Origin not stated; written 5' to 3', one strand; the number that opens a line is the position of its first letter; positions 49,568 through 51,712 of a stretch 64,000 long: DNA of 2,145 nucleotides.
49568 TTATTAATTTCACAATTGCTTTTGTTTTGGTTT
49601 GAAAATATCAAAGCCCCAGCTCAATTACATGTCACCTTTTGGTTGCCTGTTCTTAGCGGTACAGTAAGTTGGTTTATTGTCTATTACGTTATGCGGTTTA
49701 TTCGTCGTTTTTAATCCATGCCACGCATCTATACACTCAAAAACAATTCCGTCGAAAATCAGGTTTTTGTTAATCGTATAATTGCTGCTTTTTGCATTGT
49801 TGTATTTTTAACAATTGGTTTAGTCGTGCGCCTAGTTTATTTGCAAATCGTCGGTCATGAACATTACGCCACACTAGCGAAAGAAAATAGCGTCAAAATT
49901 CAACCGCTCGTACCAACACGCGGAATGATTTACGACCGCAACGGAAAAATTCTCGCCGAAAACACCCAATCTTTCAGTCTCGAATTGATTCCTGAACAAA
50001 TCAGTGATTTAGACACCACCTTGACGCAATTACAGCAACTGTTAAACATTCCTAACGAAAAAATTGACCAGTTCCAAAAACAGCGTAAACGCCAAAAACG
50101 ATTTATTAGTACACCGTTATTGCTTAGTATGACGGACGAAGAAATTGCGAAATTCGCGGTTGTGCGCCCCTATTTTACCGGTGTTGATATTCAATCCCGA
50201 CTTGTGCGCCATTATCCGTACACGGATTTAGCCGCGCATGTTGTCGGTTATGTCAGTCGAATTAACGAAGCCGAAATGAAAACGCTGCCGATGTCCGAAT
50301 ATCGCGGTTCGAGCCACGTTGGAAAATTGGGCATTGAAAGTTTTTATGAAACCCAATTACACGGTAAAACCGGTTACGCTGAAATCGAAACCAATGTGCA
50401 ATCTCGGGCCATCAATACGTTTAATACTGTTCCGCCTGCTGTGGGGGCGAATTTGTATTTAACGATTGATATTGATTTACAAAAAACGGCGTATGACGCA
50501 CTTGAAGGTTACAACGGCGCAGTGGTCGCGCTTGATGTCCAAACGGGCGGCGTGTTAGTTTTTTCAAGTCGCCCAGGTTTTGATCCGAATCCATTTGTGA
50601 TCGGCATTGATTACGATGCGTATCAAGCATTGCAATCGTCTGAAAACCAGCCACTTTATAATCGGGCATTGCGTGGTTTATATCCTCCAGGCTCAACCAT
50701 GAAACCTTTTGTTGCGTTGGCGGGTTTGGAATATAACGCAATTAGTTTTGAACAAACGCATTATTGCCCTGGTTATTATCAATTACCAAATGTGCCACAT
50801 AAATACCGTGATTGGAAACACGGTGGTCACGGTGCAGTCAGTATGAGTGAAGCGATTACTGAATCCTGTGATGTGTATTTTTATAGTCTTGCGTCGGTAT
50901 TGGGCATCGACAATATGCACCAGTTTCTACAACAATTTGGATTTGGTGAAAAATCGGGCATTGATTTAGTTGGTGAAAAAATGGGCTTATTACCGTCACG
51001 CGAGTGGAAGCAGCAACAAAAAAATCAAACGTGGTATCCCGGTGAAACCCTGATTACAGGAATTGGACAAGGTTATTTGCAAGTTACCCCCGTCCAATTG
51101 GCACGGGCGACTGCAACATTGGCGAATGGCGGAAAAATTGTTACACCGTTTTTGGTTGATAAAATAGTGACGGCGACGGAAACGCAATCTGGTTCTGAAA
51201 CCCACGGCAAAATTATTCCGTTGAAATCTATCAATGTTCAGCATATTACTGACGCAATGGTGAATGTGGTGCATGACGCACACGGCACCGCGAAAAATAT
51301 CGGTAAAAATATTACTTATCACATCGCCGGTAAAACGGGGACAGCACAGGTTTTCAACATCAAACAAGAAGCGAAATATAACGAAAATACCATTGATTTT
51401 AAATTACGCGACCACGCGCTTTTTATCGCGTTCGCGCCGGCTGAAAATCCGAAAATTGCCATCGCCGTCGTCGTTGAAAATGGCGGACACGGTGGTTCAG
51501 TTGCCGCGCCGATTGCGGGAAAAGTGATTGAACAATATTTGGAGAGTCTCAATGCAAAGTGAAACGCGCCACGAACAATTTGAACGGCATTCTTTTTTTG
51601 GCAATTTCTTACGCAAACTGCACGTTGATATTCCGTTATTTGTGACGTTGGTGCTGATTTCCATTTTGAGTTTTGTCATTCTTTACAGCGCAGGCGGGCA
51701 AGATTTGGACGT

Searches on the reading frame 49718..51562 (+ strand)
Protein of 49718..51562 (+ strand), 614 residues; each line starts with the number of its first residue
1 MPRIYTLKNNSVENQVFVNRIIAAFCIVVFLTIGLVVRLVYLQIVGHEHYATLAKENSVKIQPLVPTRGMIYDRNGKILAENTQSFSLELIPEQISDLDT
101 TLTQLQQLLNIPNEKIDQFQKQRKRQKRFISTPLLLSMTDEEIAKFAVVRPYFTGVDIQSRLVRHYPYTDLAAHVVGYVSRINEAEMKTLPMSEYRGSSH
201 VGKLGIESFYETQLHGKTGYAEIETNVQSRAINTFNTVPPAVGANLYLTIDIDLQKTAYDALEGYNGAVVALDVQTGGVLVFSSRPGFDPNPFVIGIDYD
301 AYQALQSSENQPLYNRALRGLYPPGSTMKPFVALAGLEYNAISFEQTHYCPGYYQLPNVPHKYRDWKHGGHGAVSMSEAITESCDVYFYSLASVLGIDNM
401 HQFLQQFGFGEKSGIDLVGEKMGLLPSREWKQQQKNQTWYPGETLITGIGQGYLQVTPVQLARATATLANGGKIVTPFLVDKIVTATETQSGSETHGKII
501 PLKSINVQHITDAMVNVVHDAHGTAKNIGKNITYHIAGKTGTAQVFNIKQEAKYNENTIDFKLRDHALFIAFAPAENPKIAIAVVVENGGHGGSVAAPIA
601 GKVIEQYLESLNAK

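Call 48: search_protein_families(library=pfam, proteins=[window:49718-51562:+], max_evalue=0.00001)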
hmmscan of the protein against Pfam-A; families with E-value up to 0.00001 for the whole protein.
window:49718-51562:+ (614 aa): 2 families
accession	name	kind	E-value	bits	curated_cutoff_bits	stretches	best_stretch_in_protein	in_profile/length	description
PF00905.27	Transpeptidase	-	1.5e-75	254.6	22.1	1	267-605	1-299/299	Penicillin binding protein transpeptidase domain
PF03717.20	PBP_dimer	-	4.2e-43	148.3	24.4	1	65-234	3-178/180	Penicillin-binding Protein dimerisation domain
